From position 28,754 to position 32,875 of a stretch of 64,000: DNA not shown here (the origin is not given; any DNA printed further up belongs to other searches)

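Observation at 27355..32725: Polymerase/terminator fusion (FkbM-GT2-GT2-GT4, 1273 aa) next to a CBD-less Wzm/Wzt exporter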

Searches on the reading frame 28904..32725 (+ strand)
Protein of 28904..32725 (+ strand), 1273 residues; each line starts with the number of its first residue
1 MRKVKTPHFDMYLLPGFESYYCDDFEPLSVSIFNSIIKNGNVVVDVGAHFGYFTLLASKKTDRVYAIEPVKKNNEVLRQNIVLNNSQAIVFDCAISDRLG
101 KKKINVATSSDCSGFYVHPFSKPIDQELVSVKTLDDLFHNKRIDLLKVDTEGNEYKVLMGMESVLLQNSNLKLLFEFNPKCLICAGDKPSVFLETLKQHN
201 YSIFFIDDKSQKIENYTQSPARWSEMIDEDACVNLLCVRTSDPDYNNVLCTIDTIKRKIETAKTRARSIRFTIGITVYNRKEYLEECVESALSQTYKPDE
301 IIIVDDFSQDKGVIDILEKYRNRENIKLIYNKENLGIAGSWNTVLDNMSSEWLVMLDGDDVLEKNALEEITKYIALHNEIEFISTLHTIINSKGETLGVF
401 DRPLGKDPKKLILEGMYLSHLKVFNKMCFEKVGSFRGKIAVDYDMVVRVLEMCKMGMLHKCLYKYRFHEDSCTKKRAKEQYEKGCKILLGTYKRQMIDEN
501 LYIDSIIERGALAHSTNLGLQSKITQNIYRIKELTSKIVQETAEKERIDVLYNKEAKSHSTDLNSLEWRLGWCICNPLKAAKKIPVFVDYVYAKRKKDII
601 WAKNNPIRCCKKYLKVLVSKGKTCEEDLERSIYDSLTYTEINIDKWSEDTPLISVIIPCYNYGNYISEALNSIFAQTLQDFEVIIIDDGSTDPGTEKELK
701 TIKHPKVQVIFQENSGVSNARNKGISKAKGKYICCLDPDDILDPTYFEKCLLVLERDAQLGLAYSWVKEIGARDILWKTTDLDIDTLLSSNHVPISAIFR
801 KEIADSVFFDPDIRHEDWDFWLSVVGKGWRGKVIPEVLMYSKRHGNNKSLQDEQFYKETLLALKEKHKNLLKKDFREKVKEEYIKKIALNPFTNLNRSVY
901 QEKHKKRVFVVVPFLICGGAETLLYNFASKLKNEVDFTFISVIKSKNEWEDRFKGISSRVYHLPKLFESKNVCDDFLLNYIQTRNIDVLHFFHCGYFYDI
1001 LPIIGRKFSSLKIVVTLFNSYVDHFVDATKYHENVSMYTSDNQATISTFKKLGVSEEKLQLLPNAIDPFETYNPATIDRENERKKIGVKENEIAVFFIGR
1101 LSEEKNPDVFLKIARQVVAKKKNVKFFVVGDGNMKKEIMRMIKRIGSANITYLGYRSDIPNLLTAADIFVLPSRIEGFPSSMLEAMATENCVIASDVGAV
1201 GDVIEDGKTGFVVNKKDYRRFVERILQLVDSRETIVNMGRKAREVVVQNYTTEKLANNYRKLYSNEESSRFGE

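Call 4: search_protein_families(library=pfam, proteins=[window:28904-32725:+], max_evalue=0.01)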
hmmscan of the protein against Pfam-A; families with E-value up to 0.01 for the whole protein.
window:28904-32725:+ (1273 aa): 11 families
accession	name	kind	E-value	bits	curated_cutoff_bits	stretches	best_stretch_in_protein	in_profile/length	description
PF00535.33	Glycos_transf_2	-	6.3e-62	208.9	23.3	2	654-780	1-129/168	Glycosyl transferase family 2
PF00534.26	Glycos_transf_1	-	7e-41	140.1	26.4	1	1078-1244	1-171/172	Glycosyl transferases group 1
PF13692.12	Glyco_trans_1_4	-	3.3e-34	118.6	27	1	1094-1230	3-141/142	Glycosyl transferases group 1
PF13641.12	Glyco_tranf_2_3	-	1.6e-28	100.7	27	2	271-385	3-121/230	Glycosyltransferase like family 2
PF10111.15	Glyco_tranf_2_2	-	7.5e-21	75.3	27.3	2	654-772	1-129/276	Glycosyltransferase like family 2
PF05050.19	Methyltransf_21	-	2e-18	67.5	22.7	1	45-176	1-147/173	Methyltransferase FkbM domain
PF13632.12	Glyco_trans_2_3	-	8.3e-07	29.4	27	1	732-842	1-124/198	Glycosyl transferase family group 2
PF20706.3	GT4-conflict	-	1.1e-06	28.3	26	1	1083-1237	189-363/385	Family 4 Glycosyltransferase in conflict systems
PF02475.24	TRM5-TYW2_MTfase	-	4.9e-05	23.8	28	1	35-90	32-89/164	TRM5/TYW2 methyltransferase domain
PF13439.12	Glyco_transf_4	-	0.00056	20.4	28.5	1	918-1068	2-168/170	Glycosyltransferase Family 4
PF13524.12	Glyco_trans_1_2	-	0.0022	18.4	25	1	1119-1258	10-141/144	Glycosyl transferase-like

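Call 6: search_protein_families(library=ncbifam, proteins=[window:28904-32725:+], max_evalue=0.00001)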
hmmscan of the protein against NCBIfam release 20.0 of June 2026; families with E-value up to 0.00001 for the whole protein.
window:28904-32725:+ (1273 aa): 65 families (the best 25 are shown)
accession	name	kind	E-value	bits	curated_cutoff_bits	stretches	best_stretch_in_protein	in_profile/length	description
NF047683.1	TeichurnBiosyTuaG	equivalog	8.7e-43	146.8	400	2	649-839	4-201/252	teichuronic acid biosynthesis protein TuaG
NF007482.0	PRK10073.1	equivalog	2.8e-42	144.9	423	2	648-756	3-112/334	glycosyltransferase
TIGR03088.1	stp2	hypoth_equivalog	2.8e-39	135.3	409.05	1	1050-1264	153-371/374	TIGR03088 family PEP-CTERM/XrtA system glycosyltransferase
NF053739.1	GlytfEpsEBac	equivalog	1.7e-38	132.1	450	2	274-490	6-227/265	glycosyltransferase EpsE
TIGR03937.1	PgaC_IcaA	equivalog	7.1e-37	127.3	422.3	2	646-760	40-156/407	poly-beta-1,6-N-acetyl-D-glucosamine synthase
TIGR03999.1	thiol_BshA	equivalog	1.4e-32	113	273.7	1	1005-1265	108-372/375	N-acetyl-alpha-D-glucosaminyl L-malate synthase BshA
NF041875.1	EPS_EpsD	equivalog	1.9e-29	103.1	370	2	653-748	1-98/325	exopolysaccharide biosynthesis glycosyltransferase EpsD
NF050050.1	ProtGlycPglI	equivalog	7.5e-29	101.1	500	2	272-480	5-216/306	GalNAc(5)-diNAcBac-PP-undecaprenol beta-1,3-glucosyltransferase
TIGR01444.1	fkbM_fam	subfamily_domain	9.3e-26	91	37.7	1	42-169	1-135/143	FkbM family methyltransferase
NF050056.1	ProtGlycPglH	equivalog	6.3e-25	88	600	1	1089-1262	176-349/354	GalNAc-alpha-(1->4)-GalNAc-alpha-(1->3)-diNAcBac-PP-undecaprenol alpha-1,4-N-acetyl-D-galactosaminyltransferase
NF047684.1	TeichurnBiosyTuaC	equivalog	1.1e-23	83.8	550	1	1054-1264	182-387/391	teichuronic acid biosynthesis protein TuaC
NF041394.1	GtaseAglG_Halo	equivalog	1.3e-23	83.7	440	2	653-758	3-111/304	glucosyl-dolichyl phosphate glucuronosyltransferase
NF041876.1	EPS_EpsE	equivalog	1.9e-23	83.3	400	1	1085-1256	207-386/389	exopolysaccharide biosynthesis GT4 family glycosyltransferase EpsE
TIGR04157.1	glyco_rSAM_CFB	subfamily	5.7e-23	81.5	400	1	1050-1263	186-406/406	TIGR04157 family glycosyltransferase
TIGR03449.1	mycothiol_MshA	equivalog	1e-22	80.6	462.5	1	1054-1264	185-401/406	D-inositol-3-phosphate glycosyltransferase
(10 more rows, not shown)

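Call 7: find_encoding_contigs(protein=window:28904-32725:+, flank=10000, max_places=6)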
Protein window:28904-32725:+ (1273 aa): 3 contigs read that carry it; 1 place shown.
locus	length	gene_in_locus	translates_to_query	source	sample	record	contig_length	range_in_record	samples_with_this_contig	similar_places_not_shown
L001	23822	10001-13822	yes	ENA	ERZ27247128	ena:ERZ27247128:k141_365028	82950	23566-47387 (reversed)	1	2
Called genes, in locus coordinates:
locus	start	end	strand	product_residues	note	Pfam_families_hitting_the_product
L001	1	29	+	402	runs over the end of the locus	PF00438:S-AdoMet_synt_N, PF02772:S-AdoMet_synt_M, PF02773:S-AdoMet_synt_C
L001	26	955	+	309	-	PF01073:3Beta_HSD, PF01370:Epimerase, PF02719:Polysacc_synt_2 (faint), PF04321:RmlD_sub_bind, PF16363:GDP_Man_Dehyd, PF07993:NAD_binding_4 (weak)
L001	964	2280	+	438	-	PF03721:UDPG_MGDP_dh_N, PF00984:UDPG_MGDP_dh, PF03720:UDPG_MGDP_dh_C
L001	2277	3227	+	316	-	PF01073:3Beta_HSD, PF01370:Epimerase, PF02719:Polysacc_synt_2, PF04321:RmlD_sub_bind, PF07993:NAD_binding_4 (weak), PF16363:GDP_Man_Dehyd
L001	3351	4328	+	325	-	PF01370:Epimerase, PF04321:RmlD_sub_bind, PF16363:GDP_Man_Dehyd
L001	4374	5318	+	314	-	PF00535:Glycos_transf_2, PF10111:Glyco_tranf_2_2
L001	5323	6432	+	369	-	PF13439:Glyco_transf_4, PF13477:Glyco_trans_4_2, PF13579:Glyco_trans_4_4, PF20706:GT4-conflict (weak), PF00534:Glycos_transf_1, PF13692:Glyco_trans_1_4, PF13524:Glyco_trans_1_2 (weak)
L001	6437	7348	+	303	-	PF13641:Glyco_tranf_2_3 (weak), PF00535:Glycos_transf_2 (weak)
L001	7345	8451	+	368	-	PF13439:Glyco_transf_4 (weak), PF00534:Glycos_transf_1, PF13692:Glyco_trans_1_4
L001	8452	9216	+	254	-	PF01061:ABC2_membrane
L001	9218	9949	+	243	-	PF02463:SMC_N (faint), PF00005:ABC_tran, PF13304:AAA_21 (faint)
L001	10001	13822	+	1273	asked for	PF05050:Methyltransf_21, PF00535:Glycos_transf_2, PF13641:Glyco_tranf_2_3, PF00535:Glycos_transf_2, PF10111:Glyco_tranf_2_2, PF13641:Glyco_tranf_2_3, PF00534:Glycos_transf_1, PF13692:Glyco_trans_1_4, +2 more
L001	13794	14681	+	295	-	PF01370:Epimerase, PF04321:RmlD_sub_bind, PF16363:GDP_Man_Dehyd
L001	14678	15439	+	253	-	PF13727:CoA_binding_3, PF22674:C2185-like_N (weak), PF01370:Epimerase, PF02719:Polysacc_synt_2, PF04321:RmlD_sub_bind (weak), PF16363:GDP_Man_Dehyd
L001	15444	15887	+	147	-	PF01797:Y1_Tnp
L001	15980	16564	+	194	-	PF00534:Glycos_transf_1, PF13692:Glyco_trans_1_4, PF13524:Glyco_trans_1_2, PF20706:GT4-conflict (weak)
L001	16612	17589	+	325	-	PF00535:Glycos_transf_2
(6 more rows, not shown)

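Call 8: find_homologous_proteins(query=window:28904-32722:+, max_evalue=1e-10)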
Query window:28904-32722:+ (1273 aa): 41 proteins with E <= 1e-10 among 6947 candidates.
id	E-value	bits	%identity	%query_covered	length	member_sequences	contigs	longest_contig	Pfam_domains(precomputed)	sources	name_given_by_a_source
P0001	0.0e+0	2908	100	100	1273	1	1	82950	PF13632.13,PF10111.15,PF13641.13,PF00534.27,PF05050.20,PF00535.33,PF20706.4,PF13692.13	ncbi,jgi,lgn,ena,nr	ncbi:FkbM family methyltransferase [Patescibacteria group bacterium]|nr:FkbM family methyltransferas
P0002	3.0e-84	302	35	20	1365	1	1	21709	PF13632.13,PF19745.6,PF10111.15,PF13641.13,PF00535.33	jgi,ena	-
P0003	6.1e-74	268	39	19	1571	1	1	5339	PF13489.13,PF10111.15,PF00535.33,PF08241.19,PF05575.17,PF13692.13,PF13847.13,PF13641.13,PF00534.27,PF13649.13,PF05050.20,PF16994.12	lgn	-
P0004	5.8e-66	241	37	18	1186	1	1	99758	PF13712.13,PF13632.13,PF10111.15,PF13506.14,PF13641.13,PF00535.33,PF02709.21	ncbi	-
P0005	9.9e-64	234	34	19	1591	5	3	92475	PF13489.13,PF13439.13,PF00535.33,PF08241.19,PF05575.17,PF13692.13,PF07021.19,PF13847.13,PF13641.13,PF00534.27,PF13649.13,PF05050.20,PF01209.25,PF08242.19,PF20706.4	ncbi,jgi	jgi:FkbM family methyltransferase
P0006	1.2e-60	223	35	16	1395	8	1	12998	PF10111.15,PF13641.13,PF00535.33,PF02709.21,PF13896.13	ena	-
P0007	8.3e-54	201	33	15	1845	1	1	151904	PF10111.15,PF13506.14,PF13579.13,PF13439.13,PF00535.33,PF13692.13,PF02709.21,PF13712.13,PF13632.13,PF13641.13,PF00534.27,PF05212.19,PF20706.4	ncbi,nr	ncbi:MAG: hypothetical protein HW421_612 [Ignavibacteria bacterium]|nr:hypothetical protein [Ignavib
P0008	1.0e-47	181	35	19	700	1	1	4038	PF00534.27,PF05050.20,PF13524.13,PF05575.17,PF13692.13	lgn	-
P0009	3.7e-47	179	39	10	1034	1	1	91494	PF14559.13,PF13632.13,PF03071.22,PF10111.15,PF13506.14,PF13641.13,PF00535.33,PF02709.21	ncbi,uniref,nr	ncbi:glycosyltransferase [Waterburya agarophytonicola K14]|uniref:Glycosyltransferase n=1 Tax=Waterb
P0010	1.7e-44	170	36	17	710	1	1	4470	PF10111.15,PF13641.13,PF00535.33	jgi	jgi:GT2 family glycosyltransferase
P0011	2.1e-39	153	34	19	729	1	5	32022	PF00534.27,PF05050.20,PF13439.13,PF05575.17,PF13692.13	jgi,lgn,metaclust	metaclust:\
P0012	6.8e-36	141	26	39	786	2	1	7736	PF10111.15,PF13506.14,PF13641.13,PF00535.33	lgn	-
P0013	7.0e-36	141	29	20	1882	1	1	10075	PF13489.13,PF10111.15,PF13506.14,PF13524.13,PF05219.18,PF00535.33,PF08241.19,PF13692.13,PF07021.19,PF13847.13,PF13641.13,PF00534.27,PF13649.13,PF08242.19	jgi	-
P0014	8.3e-36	141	35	17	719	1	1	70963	PF10111.15,PF13641.13,PF00534.27,PF13477.13,PF13439.13,PF00535.33,PF13692.13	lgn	-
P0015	1.6e-35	140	28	39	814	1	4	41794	PF10111.15,PF13506.14,PF13641.13,PF00535.33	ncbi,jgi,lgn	jgi:glycosyltransferase involved in cell wall biosynthesis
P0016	1.5e-32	130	30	19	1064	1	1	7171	PF10111.15,PF13641.13,PF00534.27,PF00535.33,PF13692.13,PF02709.21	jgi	jgi:glycosyltransferase involved in cell wall biosynthesis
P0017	4.3e-27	112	29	19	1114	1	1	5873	PF13632.13,PF10111.15,PF13641.13,PF00534.27,PF13524.13,PF00535.33,PF13692.13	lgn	-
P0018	1.0e-25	108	30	9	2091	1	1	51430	PF23914.2,PF10111.15,PF13506.14,PF13579.13,PF13428.13,PF13439.13,PF00535.33,PF13692.13,PF02709.21,PF14559.13,PF13632.13,PF13641.13,PF00534.27,PF07719.24,PF20706.4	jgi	jgi:GT2 family glycosyltransferase/glycosyltransferase involved in cell wall biosynthesis/Tfp pilus 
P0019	1.4e-25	107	33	17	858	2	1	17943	PF14559.13,PF13632.13,PF10111.15,PF13641.13,PF13428.13,PF00535.33,PF02709.21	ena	-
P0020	2.6e-25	106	33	16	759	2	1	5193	PF25063.1,PF13431.13,PF23914.2,PF10111.15,PF13414.13,PF13176.13,PF13428.13,PF00535.33,PF14559.13,PF24575.2,PF13641.13,PF00515.35,PF13424.13,PF13432.13,PF13578.13,PF13181.13,PF07719.24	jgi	-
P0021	4.3e-25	106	25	11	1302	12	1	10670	PF13712.13,PF13632.13,PF10111.15,PF13506.14,PF13641.13,PF00535.33,PF02709.21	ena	-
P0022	5.5e-24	102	35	9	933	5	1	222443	PF10111.15,PF13641.13,PF00535.33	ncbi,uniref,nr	ncbi:glycosyltransferase family A protein [Ruegeria sp. R8_2]|uniref:glycosyltransferase family 2 pr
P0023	8.1e-24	101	28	22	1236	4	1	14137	PF13632.13,PF10111.15,PF13641.13,PF00534.27,PF13524.13,PF16994.12,PF00535.33,PF13692.13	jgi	jgi:glycosyltransferase involved in cell wall biosynthesis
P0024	4.4e-23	99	38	8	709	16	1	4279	PF10111.15,PF13641.13,PF00534.27,PF13524.13,PF00535.33,PF20706.4,PF13692.13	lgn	-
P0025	9.8e-23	98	26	18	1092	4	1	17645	PF13632.13,PF10111.15,PF13641.13,PF00534.27,PF13524.13,PF13439.13,PF00535.33,PF13692.13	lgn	-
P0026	5.3e-22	95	24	20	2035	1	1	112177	PF13414.13,PF00535.33,PF13374.13,PF24575.2,PF00515.35,PF13424.13,PF13429.13,PF14561.13,PF07719.24,PF25063.1,PF13431.13,PF13469.13,PF23914.2,PF10111.15,PF13176.13,PF13428.13,PF00685.34,PF13692.13,PF14559.13,PF13641.13,PF00534.27,PF12895.14,PF13432.13,PF13181.13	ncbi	-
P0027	9.6e-22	95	30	16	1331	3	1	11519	PF13712.13,PF13632.13,PF13506.14,PF13641.13,PF00534.27,PF16994.12,PF13578.13,PF00535.33,PF20706.4,PF13692.13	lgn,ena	-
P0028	3.9e-21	93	28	11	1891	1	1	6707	PF00534.27,PF05050.20,PF01728.26,PF13692.13,PF20330.4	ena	-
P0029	4.7e-20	89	22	29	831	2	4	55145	PF10111.15,PF13641.13,PF00534.27,PF13439.13,PF00535.33,PF20706.4,PF13692.13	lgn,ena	-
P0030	7.0e-19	85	26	27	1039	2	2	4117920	PF13469.13,PF10111.15,PF13641.13,PF00535.33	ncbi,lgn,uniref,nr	ncbi:Hyaluronan synthase [Vibrio quintilis]|uniref:Hyaluronan synthase n=2 Tax=Vibrio quintilis TaxI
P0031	3.7e-17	79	29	18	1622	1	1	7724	PF10111.15,PF13641.13,PF00534.27,PF00535.33,PF13692.13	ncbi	-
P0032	1.4e-16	78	30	15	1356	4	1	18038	PF13632.13,PF10111.15,PF13641.13,PF00534.27,PF13524.13,PF16994.12,PF13578.13,PF00535.33,PF20706.4,PF13692.13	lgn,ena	-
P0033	1.3e-14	71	31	17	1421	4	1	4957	PF13632.13,PF10111.15,PF13641.13,PF00535.33,PF13946.12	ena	-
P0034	6.8e-14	69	27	18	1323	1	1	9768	PF13632.13,PF10111.15,PF13641.13,PF00535.33,PF01636.30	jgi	jgi:glycosyltransferase involved in cell wall biosynthesis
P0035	3.5e-13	66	30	15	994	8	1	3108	PF10111.15,PF13524.13,PF13578.13,PF00535.33,PF13692.13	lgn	-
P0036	4.8e-13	66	52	7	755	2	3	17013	PF10111.15,PF13641.13,PF04464.21,PF00535.33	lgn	-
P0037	2.0e-12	64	44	8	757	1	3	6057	PF10111.15,PF13641.13,PF04464.21,PF00535.33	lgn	-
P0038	1.1e-11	61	43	8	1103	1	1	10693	PF13641.13,PF04464.21,PF00535.33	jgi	jgi:CDP-glycerol glycerophosphotransferase (TagB/SpsB family)/glycosyltransferase involved in cell w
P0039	1.3e-11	61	22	39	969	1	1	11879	PF13632.13,PF10111.15,PF13506.14,PF13641.13,PF00535.33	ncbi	-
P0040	7.2e-11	59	28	14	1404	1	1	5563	PF05045.18,PF10111.15,PF13641.13,PF00534.27,PF00535.33,PF13692.13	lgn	-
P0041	8.5e-11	58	28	13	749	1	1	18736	PF10111.15,PF00534.27,PF00535.33,PF13692.13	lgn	-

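Call 10: search_solved_structures(query=window:28904-32722:+, max_evalue=0.001, show_alignments=0)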
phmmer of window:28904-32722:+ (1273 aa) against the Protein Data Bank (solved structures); distinct sequences matched with E-value up to 0.001: 99 (the best 60 are shown).
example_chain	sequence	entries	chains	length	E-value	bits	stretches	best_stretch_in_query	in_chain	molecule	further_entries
2z87_A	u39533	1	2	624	5.4e-28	100.3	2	649-770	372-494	Chondroitin synthase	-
2z86_A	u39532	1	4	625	5.4e-28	100.3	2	649-770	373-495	Chondroitin synthase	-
4x7m_A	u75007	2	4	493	5e-20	73.9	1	1091-1264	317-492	TarM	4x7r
4x6l_A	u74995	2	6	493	5.1e-20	73.9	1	1091-1264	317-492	TarM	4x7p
4wac_A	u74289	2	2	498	5.2e-20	73.9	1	1091-1264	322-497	Glycosyl transferase, group 1 family protein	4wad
8dqd_A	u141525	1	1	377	5.3e-20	73.9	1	1095-1264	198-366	N, N'-diacetylbacillosaminyl-diphospho-undecaprenol alpha-1,3-N-acetylgalactosaminyltransf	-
8dvz_A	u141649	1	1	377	7.4e-20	73.4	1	1095-1264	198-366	N, N'-diacetylbacillosaminyl-diphospho-undecaprenol alpha-1,3-N-acetylgalactosaminyltransf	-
2jjm_A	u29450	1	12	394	8e-20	73.3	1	981-1264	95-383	GLYCOSYL TRANSFERASE, GROUP 1 FAMILY PROTEIN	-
3mbo_A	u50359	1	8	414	9.3e-20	73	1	981-1264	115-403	Glycosyltransferase, group 1 family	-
8dvw_A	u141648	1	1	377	1.2e-19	72.7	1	1100-1264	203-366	N, N'-diacetylbacillosaminyl-diphospho-undecaprenol alpha-1,3-N-acetylgalactosaminyltransf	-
5hea_A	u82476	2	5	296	2.4e-18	68.4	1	650-751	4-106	Putative glycosyltransferase (GalT1)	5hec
7qnt_AAA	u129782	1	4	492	5.9e-18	67.1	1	1092-1263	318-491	TarM(Se)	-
7qd7_AAA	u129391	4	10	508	6.2e-18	67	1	1092-1263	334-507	TarM(Se)_G117R | TarM(Se)_G117R-4RboP | TarM(Se)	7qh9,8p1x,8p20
3okc_A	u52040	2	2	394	3.2e-16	61.3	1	1034-1257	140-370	GDP-mannose-dependent alpha-(1-6)-phosphatidylinositol monomannoside mannosyltransferase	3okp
3oka_A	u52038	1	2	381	3.5e-16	61.2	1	1034-1255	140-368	GDP-mannose-dependent alpha-(1-6)-phosphatidylinositol monomannoside mannosyltransferase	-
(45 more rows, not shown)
